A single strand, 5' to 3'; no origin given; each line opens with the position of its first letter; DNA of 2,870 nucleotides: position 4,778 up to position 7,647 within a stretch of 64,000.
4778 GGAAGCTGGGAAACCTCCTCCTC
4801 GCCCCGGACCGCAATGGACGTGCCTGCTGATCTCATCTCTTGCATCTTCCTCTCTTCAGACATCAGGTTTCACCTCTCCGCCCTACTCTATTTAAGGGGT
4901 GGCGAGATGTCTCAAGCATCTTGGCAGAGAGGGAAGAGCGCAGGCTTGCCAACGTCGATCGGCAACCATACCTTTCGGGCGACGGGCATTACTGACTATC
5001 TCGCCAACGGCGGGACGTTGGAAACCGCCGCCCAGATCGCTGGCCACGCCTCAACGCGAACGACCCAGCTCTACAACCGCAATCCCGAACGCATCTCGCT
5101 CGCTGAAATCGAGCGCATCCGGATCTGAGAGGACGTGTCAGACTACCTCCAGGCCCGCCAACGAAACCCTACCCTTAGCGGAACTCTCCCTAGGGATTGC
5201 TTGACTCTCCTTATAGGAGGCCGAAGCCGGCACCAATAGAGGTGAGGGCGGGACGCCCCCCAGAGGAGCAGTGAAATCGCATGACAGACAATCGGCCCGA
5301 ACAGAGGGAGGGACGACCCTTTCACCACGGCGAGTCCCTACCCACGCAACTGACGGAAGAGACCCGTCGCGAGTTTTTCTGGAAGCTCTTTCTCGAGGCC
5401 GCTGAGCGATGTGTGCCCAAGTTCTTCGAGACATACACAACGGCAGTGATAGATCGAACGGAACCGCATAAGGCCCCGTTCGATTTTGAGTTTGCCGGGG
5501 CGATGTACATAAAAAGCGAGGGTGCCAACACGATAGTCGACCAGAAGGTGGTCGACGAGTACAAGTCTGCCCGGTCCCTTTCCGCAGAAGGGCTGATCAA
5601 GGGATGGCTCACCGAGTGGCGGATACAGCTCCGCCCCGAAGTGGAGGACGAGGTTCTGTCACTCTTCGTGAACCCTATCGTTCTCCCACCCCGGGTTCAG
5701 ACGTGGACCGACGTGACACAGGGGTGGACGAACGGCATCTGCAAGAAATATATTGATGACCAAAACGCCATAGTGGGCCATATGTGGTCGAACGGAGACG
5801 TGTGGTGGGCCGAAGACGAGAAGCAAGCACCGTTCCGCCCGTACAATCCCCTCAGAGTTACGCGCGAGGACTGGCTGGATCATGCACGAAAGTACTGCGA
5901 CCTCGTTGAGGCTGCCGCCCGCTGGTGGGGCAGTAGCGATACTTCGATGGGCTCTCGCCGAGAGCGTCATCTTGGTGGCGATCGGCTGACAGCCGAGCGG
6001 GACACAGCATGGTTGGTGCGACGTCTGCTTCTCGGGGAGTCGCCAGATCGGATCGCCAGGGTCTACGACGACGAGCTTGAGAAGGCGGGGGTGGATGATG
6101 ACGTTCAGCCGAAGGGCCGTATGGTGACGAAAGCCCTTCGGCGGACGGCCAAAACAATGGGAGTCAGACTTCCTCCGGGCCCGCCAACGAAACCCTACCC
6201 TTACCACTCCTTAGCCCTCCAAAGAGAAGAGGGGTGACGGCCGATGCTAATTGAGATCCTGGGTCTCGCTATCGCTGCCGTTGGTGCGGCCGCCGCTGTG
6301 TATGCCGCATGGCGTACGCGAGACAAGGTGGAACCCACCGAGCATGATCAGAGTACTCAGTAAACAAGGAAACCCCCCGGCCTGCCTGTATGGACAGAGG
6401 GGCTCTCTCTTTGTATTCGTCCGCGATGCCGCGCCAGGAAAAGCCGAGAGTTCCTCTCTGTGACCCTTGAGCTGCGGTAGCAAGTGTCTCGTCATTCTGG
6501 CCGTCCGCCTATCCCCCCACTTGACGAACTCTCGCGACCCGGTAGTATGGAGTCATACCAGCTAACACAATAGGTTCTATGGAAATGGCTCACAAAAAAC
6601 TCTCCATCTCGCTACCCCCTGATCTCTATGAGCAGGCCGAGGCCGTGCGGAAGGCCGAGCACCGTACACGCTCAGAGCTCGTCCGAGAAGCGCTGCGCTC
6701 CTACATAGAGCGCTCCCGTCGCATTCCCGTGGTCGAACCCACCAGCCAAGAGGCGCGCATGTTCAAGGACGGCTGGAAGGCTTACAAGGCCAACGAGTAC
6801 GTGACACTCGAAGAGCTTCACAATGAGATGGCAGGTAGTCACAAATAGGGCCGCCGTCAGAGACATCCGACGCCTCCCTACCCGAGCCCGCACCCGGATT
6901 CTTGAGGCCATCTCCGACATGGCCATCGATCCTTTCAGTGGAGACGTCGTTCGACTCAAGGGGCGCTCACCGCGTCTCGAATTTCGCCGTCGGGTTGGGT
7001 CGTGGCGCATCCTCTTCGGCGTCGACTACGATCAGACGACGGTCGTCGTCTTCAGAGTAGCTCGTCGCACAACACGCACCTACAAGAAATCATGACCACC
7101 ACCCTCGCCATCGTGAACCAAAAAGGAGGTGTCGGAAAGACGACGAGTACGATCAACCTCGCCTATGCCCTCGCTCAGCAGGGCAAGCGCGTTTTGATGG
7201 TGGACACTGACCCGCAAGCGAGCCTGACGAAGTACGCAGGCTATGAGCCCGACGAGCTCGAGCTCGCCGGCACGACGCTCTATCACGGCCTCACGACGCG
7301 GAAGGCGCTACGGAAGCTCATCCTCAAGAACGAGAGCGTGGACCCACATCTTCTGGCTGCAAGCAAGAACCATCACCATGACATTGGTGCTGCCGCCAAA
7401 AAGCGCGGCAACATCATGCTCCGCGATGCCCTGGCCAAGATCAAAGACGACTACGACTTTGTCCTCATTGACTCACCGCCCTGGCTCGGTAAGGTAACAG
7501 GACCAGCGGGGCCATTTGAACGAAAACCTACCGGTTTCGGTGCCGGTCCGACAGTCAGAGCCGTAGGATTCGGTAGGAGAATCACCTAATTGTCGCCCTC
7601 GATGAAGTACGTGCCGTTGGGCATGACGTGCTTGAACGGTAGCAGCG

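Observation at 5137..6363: Att-like 44-bp direct repeats bracket a low-GC orphan gene, followed by a 39-aa transmembrane peptide gene, next to a tyrosine recombinase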

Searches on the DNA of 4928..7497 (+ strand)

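Call 59: search_dna_similar(query=window:6150-7497:+, collection=plasmids, mode=distant, max_rows=15)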
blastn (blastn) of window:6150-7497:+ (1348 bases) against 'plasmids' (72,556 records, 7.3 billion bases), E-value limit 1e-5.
Records with a match: 12; places in all: 12; records where one place covers at least 80% of the query: 0.
Best place of each record, by identity: 80-90% 1; 60-80% 11.
By first word of the organism name: Haloferax 4; Leptolyngbya 4; Azospirillum 1; Mycolicibacterium 1; Nitrosococcus 1; Diaphorobacter 1.
By predicted mobility (MOB-suite, as given by PLSDB): non-mobilizable 12.
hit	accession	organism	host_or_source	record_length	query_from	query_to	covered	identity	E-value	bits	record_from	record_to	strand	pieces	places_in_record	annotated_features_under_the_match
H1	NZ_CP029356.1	Azospirillum thermophilum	cell culture,hot spring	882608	956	1138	14%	70.7%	1e-12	82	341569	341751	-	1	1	ParA family protein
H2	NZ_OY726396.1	Mycolicibacterium sp. MU0050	Homo sapiens,Gastric lavage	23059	955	1070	9%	71.6%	5e-6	62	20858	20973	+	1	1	ParA family protein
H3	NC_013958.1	Nitrosococcus halophilus Nc 4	-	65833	967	1079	8%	73.5%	9e-9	70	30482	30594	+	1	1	AAA family ATPase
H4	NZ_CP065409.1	Diaphorobacter sp. JS3051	whole organism,soil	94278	967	1077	8%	73.2%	5e-6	61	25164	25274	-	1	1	ParA family protein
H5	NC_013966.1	Haloferax volcanii DS2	-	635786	969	1067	7%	73.7%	1e-6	63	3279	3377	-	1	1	ParA family protein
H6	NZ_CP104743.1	Haloferax lucentense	-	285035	969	1067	7%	73.7%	1e-6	63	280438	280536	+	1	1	ParA family protein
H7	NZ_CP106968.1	Haloferax alexandrinus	-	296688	969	1067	7%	73.7%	1e-6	63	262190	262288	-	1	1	ParA family protein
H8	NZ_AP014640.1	Leptolyngbya boryana IAM M-101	-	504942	960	1034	6%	78.7%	4e-7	64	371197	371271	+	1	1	ParA family protein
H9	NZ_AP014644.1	Leptolyngbya boryana dg5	-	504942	960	1034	6%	78.7%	4e-7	64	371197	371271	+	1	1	ParA family protein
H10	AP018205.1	Leptolyngbya boryana NIES-2135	-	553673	960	1034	6%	78.7%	4e-7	64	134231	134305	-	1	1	ATPase, ParA family protein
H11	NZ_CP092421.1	Leptolyngbya boryana IU 594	-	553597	960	1034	6%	78.7%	4e-7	64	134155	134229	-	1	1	ParA family protein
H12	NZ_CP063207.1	Haloferax gibbonsii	cultured ...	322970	969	1025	4%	84.2%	1e-6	64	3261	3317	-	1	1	ParA family protein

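Call 60: search_dna_similar(query=window:4928-6400:+, collection=plasmids, mode=distant, max_rows=15)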
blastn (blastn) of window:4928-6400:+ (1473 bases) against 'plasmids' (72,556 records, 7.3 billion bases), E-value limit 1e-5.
Records with a match: 99; places in all: 105; records where one place covers at least 80% of the query: 0.
Best place of each record, by identity: 80-90% 2; 60-80% 97.
By first word of the organism name: Sphingobium 33; Burkholderia 14; Sphingomonas 5; Polymorphobacter 5; Pseudomonas 5; Rhizorhabdus 3; Sphingopyxis 3; Agrobacterium 3; Roseomonas 3; Paraburkholderia 2; and 18 more.
By predicted mobility (MOB-suite, as given by PLSDB): non-mobilizable 49; conjugative 34; mobilizable 16.
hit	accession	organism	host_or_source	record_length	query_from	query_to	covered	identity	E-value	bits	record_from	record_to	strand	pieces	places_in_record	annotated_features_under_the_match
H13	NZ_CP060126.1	Sphingobium yanoikuyae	Cell culture,soil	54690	25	210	13%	68.8%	2e-10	75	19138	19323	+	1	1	tyrosine-type recombinase/integrase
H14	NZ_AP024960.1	Paraburkholderia terrae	-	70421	24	203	12%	68.9%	8e-10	73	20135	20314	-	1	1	tyrosine-type recombinase/integrase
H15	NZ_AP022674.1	Sphingomonas sp. HMP9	-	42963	24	201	12%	69.7%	2e-11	79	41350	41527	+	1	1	tyrosine-type recombinase/integrase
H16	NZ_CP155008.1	Methylobacterium fujisawaense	concrete cylinder weathered outdoors on ...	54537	30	201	12%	71.7%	5e-13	85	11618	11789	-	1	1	tyrosine-type recombinase/integrase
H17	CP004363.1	Komagataeibacter xylinus E25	-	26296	29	195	11%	73.1%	2e-17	100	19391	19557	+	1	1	integrase/recombinase XerD, putative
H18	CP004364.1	Komagataeibacter xylinus E25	-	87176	29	195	11%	73.1%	2e-17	100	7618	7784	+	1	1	integrase/recombinase XerD, putative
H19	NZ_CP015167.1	Acetobacter ascendens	single cell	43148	29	195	11%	73.1%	2e-17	100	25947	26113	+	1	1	tyrosine-type recombinase/integrase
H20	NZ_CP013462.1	Burkholderia ubonensis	soil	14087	29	202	12%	70.1%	6e-12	81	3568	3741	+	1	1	tyrosine-type recombinase/integrase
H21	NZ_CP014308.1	Burkholderia sp. PAMC 26561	single cell,lichen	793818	30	194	11%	73.3%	6e-18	100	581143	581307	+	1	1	tyrosine-type recombinase/integrase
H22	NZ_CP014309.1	Burkholderia sp. PAMC 26561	single cell,lichen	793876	30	194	11%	73.3%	6e-18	100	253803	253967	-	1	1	tyrosine-type recombinase/integrase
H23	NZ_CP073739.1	Burkholderia pseudomallei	soil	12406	30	202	12%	69.4%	8e-10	74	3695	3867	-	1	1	tyrosine-type recombinase/integrase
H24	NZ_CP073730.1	Burkholderia pseudomallei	water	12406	30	202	12%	69.4%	8e-10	74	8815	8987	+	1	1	tyrosine-type recombinase/integrase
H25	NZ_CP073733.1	Burkholderia pseudomallei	soil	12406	30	202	12%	69.4%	8e-10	74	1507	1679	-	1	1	tyrosine-type recombinase/integrase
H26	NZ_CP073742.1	Burkholderia pseudomallei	soil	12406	30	202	12%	69.4%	8e-10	74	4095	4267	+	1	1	tyrosine-type recombinase/integrase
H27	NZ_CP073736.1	Burkholderia pseudomallei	soil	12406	30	202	12%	69.4%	8e-10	74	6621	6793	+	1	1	tyrosine-type recombinase/integrase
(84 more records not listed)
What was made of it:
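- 4928..5128 (+): C-terminal catalytic part of the recombinase pseudogene, with a native-looking stop. The DNA matches recombinase genes on 99 plasmids, and that homology stops at the stop codon (call 60).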

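Call 61: get_annotated_region(hit=H20, flank=5000)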
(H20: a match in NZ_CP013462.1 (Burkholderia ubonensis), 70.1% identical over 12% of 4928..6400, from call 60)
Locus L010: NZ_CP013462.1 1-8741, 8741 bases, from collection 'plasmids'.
description: Burkholderia ubonensis strain MSMB1471WGS plasmid pMSMB1471, complete sequence
organism: Burkholderia ubonensis (NCBI taxid 101571)
taxonomy: Bacteria; Pseudomonadota; Betaproteobacteria; Burkholderiales; Burkholderiaceae; Burkholderia; Burkholderia ubonensis
host: -; source: soil; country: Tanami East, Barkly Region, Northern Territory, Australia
typing (MOB-suite, as given by PLSDB): non-mobilizable; replicon rep_cluster_1808
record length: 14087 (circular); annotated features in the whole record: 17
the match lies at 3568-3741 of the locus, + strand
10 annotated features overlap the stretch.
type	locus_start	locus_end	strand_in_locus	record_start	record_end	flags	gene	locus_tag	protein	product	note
CDS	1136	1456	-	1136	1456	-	-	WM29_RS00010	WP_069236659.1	hypothetical protein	-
CDS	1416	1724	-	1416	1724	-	-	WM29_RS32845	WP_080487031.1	hypothetical protein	-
CDS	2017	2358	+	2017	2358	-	-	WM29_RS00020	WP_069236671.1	hypothetical protein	-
CDS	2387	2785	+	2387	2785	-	-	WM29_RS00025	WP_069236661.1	DUF2513 domain-containing protein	-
CDS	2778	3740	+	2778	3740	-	-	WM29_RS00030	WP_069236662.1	tyrosine-type recombinase/integrase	GO:0015074 - DNA integration [Evidence IEA]; GO:0006310 - DNA recombination [Evidence IEA]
CDS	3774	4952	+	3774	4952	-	-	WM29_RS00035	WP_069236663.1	hypothetical protein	-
CDS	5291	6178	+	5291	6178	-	-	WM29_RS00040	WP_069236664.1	hypothetical protein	-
CDS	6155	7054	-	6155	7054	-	-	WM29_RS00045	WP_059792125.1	nucleotidyl transferase AbiEii/AbiGii toxin family protein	-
CDS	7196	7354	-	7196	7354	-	-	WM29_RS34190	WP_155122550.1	hypothetical protein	-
CDS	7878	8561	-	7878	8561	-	-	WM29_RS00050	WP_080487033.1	replication initiation protein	GO:0006270 - DNA replication initiation [Evidence IEA]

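Call 62: get_annotated_region(hit=H17, flank=5000)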
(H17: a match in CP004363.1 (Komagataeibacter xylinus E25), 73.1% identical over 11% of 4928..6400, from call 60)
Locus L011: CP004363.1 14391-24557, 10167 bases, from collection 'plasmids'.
description: Komagataeibacter xylinus E25 plasmid pGX3, complete sequence
organism: Komagataeibacter xylinus E25 (NCBI taxid 1296990)
taxonomy: Bacteria; Pseudomonadota; Alphaproteobacteria; Rhodospirillales; Acetobacteraceae; Komagataeibacter; Komagataeibacter xylinus; Komagataeibacter xylinus E25
host: -; source: -; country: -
typing (MOB-suite, as given by PLSDB): mobilizable; replicon rep_cluster_1140; relaxase MOBQ
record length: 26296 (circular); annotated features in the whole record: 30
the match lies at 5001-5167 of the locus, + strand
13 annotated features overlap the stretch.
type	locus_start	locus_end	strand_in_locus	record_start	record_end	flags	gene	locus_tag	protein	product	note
CDS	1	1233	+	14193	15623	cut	-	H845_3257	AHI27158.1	putative cytochrome C subunit protein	-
CDS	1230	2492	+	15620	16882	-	-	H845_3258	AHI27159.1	putative cytochrome C oxidase (monoheme and diheme subunits)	-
CDS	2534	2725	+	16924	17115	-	-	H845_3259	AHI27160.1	hypothetical protein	-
CDS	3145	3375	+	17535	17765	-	-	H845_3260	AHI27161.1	hypothetical protein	-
CDS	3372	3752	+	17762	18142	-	-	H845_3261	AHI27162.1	death-on-curing family protein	-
CDS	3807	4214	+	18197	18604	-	-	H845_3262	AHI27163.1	putative transcriptional regulator CopG/Arc/MetJ family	-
CDS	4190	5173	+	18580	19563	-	-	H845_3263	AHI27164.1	integrase/recombinase XerD, putative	-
CDS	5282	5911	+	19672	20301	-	-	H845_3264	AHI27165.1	partitioning protein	-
CDS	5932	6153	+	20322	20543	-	-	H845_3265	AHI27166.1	hypothetical protein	-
CDS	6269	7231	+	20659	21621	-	-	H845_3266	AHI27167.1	RepA-related protein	-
CDS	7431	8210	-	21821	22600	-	-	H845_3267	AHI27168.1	transcriptional regulator, LuxR family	-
CDS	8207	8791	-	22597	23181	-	-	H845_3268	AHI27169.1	transcriptional regulator, Fis family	-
CDS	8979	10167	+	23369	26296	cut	-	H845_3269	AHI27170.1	transposase Tn3 family protein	-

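Call 71: get_annotated_region(hit=H13, flank=3500)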
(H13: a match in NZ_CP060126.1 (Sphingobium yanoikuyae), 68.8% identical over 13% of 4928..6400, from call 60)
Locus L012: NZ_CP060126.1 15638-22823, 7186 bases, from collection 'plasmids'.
description: Sphingobium yanoikuyae strain A3 plasmid unnamed2, complete sequence
organism: Sphingobium yanoikuyae (NCBI taxid 13690)
taxonomy: Bacteria; Pseudomonadota; Alphaproteobacteria; Sphingomonadales; Sphingomonadaceae; Sphingobium; Sphingobium yanoikuyae
host: -; source: Cell culture,soil; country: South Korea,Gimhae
typing (MOB-suite, as given by PLSDB): conjugative; replicon rep_cluster_736; relaxase MOBQ; mating-pair formation MPF_T
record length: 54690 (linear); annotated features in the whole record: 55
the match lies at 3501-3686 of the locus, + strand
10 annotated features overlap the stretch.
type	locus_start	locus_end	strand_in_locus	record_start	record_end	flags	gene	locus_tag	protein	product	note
CDS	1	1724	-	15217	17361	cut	-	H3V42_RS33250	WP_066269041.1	TonB-dependent siderophore receptor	GO:0015891 - siderophore transport [Evidence IEA]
CDS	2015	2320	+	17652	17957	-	-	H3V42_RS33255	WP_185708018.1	hypothetical protein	-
CDS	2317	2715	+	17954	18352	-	-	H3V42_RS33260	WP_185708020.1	CopG family transcriptional regulator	-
CDS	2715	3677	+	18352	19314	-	-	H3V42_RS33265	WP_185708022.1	tyrosine-type recombinase/integrase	GO:0015074 - DNA integration [Evidence IEA]; GO:0006310 - DNA recombination [Evidence IEA]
CDS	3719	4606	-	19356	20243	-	-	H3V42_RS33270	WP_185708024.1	aspartyl protease family protein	-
CDS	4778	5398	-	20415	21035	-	-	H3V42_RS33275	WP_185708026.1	histidine phosphatase family protein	-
CDS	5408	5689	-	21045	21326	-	-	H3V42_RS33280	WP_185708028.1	type II toxin-antitoxin system YafQ family toxin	-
CDS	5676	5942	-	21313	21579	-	-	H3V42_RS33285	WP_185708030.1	type II toxin-antitoxin system RelB/DinJ family antitoxin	GO:0006355 - regulation of DNA-templated transcription [Evidence IEA]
CDS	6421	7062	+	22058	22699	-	-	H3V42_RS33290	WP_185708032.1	transcription elongation protein SprT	-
CDS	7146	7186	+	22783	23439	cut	parA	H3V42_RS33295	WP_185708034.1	ParA family partition ATPase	-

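Call 72: get_annotated_region(hit=H14, flank=3500)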
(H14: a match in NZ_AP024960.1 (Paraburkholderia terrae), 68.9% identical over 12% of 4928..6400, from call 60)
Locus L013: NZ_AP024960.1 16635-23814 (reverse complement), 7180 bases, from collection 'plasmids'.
description: Paraburkholderia terrae strain KU-64 plasmid pPT70, complete sequence
organism: Paraburkholderia terrae (NCBI taxid 311230)
taxonomy: Bacteria; Pseudomonadota; Betaproteobacteria; Burkholderiales; Burkholderiaceae; Paraburkholderia; Paraburkholderia terrae
host: -; source: -; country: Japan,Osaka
typing (MOB-suite, as given by PLSDB): non-mobilizable
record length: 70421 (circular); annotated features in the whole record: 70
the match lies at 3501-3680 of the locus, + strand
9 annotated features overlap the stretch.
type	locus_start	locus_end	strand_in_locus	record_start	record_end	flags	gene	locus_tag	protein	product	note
CDS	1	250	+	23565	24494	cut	-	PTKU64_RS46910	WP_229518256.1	hypothetical protein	-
CDS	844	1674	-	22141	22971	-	-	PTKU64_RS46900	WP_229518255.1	hypothetical protein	-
CDS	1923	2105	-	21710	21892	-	-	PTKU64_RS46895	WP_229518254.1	ribbon-helix-helix protein, CopG family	GO:0006355 - regulation of DNA-templated transcription [Evidence IEA]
CDS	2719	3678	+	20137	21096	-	-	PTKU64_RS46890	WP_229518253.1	tyrosine-type recombinase/integrase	GO:0015074 - DNA integration [Evidence IEA]; GO:0006310 - DNA recombination [Evidence IEA]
CDS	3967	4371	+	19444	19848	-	-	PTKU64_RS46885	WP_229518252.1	nucleotidyl transferase AbiEii/AbiGii toxin family protein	-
CDS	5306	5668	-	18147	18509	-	-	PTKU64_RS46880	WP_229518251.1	hypothetical protein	-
CDS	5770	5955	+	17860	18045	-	-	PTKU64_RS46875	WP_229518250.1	Flp family type IVb pilin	-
CDS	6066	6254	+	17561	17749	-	-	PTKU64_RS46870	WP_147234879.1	Flp family type IVb pilin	-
CDS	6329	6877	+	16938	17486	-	-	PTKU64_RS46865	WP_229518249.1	prepilin peptidase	-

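Call 73: get_annotated_region(hit=H16, flank=3500)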
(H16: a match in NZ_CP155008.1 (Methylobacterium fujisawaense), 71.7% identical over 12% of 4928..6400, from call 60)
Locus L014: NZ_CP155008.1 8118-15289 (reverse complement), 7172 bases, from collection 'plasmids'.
description: Methylobacterium fujisawaense strain C14 plasmid unnamed9, complete sequence
organism: Methylobacterium fujisawaense (NCBI taxid 107400)
taxonomy: Bacteria; Pseudomonadota; Alphaproteobacteria; Hyphomicrobiales; Methylobacteriaceae; Methylobacterium; Methylobacterium fujisawaense
host: -; source: concrete cylinder weathered outdoors on green roof; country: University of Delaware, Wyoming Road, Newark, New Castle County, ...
typing (MOB-suite, as given by PLSDB): non-mobilizable
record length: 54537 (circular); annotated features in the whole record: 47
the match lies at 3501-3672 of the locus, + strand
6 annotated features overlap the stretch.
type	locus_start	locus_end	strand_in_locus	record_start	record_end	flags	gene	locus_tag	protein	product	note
CDS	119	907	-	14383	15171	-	istB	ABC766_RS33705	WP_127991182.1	IS21-like element helper ATPase IstB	-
CDS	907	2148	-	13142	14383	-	istA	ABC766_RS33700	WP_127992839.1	IS21 family transposase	-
CDS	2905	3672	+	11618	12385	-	-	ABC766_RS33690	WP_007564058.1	tyrosine-type recombinase/integrase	GO:0015074 - DNA integration [Evidence IEA]; GO:0006310 - DNA recombination [Evidence IEA]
CDS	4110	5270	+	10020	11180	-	repA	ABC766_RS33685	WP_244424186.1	plasmid partitioning protein RepA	-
CDS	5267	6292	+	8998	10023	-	repB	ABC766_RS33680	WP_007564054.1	plasmid partitioning protein RepB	-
CDS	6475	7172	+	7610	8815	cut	repC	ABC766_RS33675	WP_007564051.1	plasmid replication protein RepC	-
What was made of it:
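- Closest known: Plasmid maintenance blocks with a CopG-linked tyrosine recombinase next to parA/repABC. Same: The same recombinase family, with the same orientation and position upstream of a partition operon, and TA modules in the same neighbourhood (calls 62, 71, 73).
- On a Sphingobium plasmid 3.4 kb of accessory genes, including a TA pair, separate it from parA (calls 62, 71, 73). The recombinase family is plasmid-borne and adjacent to par/rep genes (calls 60, 62, 71, 73).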

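Call 74: get_annotated_region(hit=H21, flank=3500)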
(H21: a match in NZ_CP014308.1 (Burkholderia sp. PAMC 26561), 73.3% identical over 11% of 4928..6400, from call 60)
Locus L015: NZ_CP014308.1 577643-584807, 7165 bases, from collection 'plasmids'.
description: Burkholderia sp. PAMC 26561 plasmid unnamed1, complete sequence
organism: Burkholderia sp. PAMC 26561 (NCBI taxid 1795043)
taxonomy: Bacteria; Pseudomonadota; Betaproteobacteria; Burkholderiales; Burkholderiaceae; Burkholderia; Burkholderia sp. PAMC 26561
host: -; source: single cell,lichen; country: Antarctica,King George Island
typing (MOB-suite, as given by PLSDB): non-mobilizable
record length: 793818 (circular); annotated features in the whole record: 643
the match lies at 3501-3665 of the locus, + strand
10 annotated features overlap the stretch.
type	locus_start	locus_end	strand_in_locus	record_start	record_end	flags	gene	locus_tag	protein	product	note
CDS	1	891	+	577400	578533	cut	-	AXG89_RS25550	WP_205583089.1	HAMP domain-containing sensor histidine kinase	GO:0007165 - signal transduction [Evidence IEA]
CDS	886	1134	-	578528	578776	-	-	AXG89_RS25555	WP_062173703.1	hypothetical protein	-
CDS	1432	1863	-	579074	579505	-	-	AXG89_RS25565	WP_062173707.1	response regulator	GO:0000160 - phosphorelay signal transduction system [Evidence IEA]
CDS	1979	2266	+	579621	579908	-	-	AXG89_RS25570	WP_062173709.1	hypothetical protein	-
CDS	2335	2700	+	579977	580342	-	-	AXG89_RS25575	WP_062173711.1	hypothetical protein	-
CDS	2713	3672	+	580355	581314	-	-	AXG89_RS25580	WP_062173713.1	tyrosine-type recombinase/integrase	GO:0015074 - DNA integration [Evidence IEA]; GO:0006310 - DNA recombination [Evidence IEA]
CDS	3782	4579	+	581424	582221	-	-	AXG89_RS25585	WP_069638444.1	M15 family metallopeptidase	-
CDS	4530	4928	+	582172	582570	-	-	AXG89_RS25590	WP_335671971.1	TIGR02594 family protein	-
CDS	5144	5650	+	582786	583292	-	-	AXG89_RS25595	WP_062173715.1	GNAT family protein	-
CDS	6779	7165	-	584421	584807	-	-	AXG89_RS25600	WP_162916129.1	hypothetical protein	-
